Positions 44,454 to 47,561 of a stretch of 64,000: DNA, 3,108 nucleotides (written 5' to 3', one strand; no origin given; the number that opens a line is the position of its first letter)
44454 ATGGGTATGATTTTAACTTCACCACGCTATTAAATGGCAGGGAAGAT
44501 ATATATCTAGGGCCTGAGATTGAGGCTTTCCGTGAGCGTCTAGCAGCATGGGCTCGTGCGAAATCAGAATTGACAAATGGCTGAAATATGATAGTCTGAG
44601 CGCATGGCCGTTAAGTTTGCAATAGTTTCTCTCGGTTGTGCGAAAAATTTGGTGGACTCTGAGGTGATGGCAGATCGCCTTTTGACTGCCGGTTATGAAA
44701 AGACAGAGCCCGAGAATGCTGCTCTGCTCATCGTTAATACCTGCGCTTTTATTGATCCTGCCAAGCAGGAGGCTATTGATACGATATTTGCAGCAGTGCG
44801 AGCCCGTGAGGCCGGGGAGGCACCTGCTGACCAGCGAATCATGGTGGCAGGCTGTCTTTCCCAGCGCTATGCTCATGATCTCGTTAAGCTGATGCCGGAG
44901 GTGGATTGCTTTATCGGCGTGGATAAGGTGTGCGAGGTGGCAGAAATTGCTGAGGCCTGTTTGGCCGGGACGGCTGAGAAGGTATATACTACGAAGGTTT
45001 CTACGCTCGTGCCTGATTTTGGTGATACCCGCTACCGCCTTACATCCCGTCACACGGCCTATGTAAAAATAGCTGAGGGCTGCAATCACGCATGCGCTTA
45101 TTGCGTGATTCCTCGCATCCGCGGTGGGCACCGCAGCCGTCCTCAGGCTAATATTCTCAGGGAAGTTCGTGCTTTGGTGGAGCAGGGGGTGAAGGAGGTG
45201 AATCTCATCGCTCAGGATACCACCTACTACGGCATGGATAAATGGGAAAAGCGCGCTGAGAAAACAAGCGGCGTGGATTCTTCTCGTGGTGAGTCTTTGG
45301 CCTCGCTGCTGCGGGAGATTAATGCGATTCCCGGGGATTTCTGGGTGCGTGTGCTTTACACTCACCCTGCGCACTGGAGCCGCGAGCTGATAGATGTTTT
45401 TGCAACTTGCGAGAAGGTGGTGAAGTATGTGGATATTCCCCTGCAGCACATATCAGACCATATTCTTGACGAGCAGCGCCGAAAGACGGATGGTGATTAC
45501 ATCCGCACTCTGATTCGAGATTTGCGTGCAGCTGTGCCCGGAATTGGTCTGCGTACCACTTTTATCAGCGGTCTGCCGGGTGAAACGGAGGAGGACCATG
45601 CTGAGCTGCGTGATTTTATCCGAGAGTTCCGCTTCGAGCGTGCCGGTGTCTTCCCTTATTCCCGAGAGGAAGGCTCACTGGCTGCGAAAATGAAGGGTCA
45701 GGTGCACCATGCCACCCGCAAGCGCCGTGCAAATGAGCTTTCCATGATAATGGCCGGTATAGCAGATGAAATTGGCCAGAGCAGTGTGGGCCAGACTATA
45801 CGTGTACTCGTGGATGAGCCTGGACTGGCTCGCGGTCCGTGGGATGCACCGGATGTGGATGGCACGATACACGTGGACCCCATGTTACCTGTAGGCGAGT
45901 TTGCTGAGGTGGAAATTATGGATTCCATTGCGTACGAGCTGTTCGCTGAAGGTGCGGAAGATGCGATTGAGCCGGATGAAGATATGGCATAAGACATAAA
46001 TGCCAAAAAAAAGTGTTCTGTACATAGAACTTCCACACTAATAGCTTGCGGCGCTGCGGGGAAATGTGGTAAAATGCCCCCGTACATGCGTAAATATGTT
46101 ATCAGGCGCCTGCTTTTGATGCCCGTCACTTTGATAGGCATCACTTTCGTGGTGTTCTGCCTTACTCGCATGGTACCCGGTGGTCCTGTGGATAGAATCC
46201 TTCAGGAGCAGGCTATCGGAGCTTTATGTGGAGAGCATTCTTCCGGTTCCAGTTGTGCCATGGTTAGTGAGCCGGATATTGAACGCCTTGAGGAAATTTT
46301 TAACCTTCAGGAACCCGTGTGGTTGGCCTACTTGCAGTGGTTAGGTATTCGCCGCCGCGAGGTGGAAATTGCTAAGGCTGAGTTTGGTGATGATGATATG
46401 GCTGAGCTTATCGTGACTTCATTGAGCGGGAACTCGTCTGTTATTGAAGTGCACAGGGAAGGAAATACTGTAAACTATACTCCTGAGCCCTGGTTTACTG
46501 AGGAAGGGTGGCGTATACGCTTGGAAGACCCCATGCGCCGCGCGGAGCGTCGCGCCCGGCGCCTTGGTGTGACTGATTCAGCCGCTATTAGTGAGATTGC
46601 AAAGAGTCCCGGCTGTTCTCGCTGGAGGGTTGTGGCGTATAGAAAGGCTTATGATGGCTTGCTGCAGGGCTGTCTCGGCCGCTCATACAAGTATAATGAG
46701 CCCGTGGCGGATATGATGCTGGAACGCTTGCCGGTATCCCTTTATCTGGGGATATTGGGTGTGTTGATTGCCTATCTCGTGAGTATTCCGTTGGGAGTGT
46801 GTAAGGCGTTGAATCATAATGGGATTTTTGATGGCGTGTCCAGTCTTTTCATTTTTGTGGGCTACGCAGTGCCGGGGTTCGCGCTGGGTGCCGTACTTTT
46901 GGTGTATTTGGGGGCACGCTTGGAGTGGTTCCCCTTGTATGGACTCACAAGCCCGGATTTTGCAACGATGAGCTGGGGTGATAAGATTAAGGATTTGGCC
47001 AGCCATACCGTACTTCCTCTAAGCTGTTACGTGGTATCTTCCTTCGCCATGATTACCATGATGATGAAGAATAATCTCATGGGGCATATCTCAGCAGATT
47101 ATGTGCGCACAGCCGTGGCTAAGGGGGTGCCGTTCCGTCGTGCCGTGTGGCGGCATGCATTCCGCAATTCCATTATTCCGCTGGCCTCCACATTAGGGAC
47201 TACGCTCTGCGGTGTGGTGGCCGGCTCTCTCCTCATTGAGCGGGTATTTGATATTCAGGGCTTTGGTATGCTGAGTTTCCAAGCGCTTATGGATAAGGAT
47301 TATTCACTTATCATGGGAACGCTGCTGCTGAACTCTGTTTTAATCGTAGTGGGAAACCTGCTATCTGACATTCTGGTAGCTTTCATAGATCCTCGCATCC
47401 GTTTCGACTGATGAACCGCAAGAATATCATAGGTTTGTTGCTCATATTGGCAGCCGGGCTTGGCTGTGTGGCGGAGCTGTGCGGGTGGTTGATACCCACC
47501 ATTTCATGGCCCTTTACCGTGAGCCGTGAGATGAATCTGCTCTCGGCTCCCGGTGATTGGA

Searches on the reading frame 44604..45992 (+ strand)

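Call 50: search_protein_families(library=pfam, proteins=[window:44604-45992:+], max_evalue=0.001)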
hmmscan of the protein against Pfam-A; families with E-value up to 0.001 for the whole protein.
window:44604-45992:+ (462 aa): 3 families
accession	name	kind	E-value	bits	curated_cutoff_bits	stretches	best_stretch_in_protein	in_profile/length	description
PF00919.26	UPF0004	-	9.7e-24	83.7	27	1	4-105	1-98/98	Uncharacterized protein family UPF0004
PF04055.27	Radical_SAM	-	2e-21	77.3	29.5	1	155-339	2-166/166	Radical SAM superfamily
PF18693.7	TRAM_2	-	4.9e-10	39.9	27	1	395-449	1-61/63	TRAM domain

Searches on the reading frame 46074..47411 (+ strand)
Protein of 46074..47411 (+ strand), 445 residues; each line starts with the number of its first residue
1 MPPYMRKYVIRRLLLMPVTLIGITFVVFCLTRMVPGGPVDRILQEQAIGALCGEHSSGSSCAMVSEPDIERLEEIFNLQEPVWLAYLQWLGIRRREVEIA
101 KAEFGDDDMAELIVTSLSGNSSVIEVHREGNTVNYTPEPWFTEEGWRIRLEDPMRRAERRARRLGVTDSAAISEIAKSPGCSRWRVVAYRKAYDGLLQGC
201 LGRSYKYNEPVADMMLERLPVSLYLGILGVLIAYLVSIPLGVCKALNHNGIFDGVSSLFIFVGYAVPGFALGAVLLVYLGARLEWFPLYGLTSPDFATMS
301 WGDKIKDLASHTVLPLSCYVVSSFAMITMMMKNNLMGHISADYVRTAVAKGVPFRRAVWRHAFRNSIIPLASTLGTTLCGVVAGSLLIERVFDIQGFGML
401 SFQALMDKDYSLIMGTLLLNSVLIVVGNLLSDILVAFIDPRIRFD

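Call 50: search_protein_families(library=pfam, proteins=[window:46074-47411:+], max_evalue=0.001)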
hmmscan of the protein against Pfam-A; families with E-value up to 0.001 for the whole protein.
window:46074-47411:+ (445 aa): 2 families
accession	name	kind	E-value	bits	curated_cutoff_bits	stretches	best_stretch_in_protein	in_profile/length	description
PF00528.27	BPD_transp_1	-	4.5e-32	111.7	26.4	1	238-443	2-183/184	Binding-protein-dependent transport system inner membrane component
PF19300.4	BPD_transp_1_N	-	7.6e-06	26.5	23.8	0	198-225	86-113/114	Binding-prot-dependent transport system membrane comp, N-term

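Call 51: search_protein_families(library=padloc, proteins=[window:46074-47411:+], max_evalue=0.00001)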
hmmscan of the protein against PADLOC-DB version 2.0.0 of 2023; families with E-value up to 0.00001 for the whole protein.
window:46074-47411:+ (445 aa): 0 families
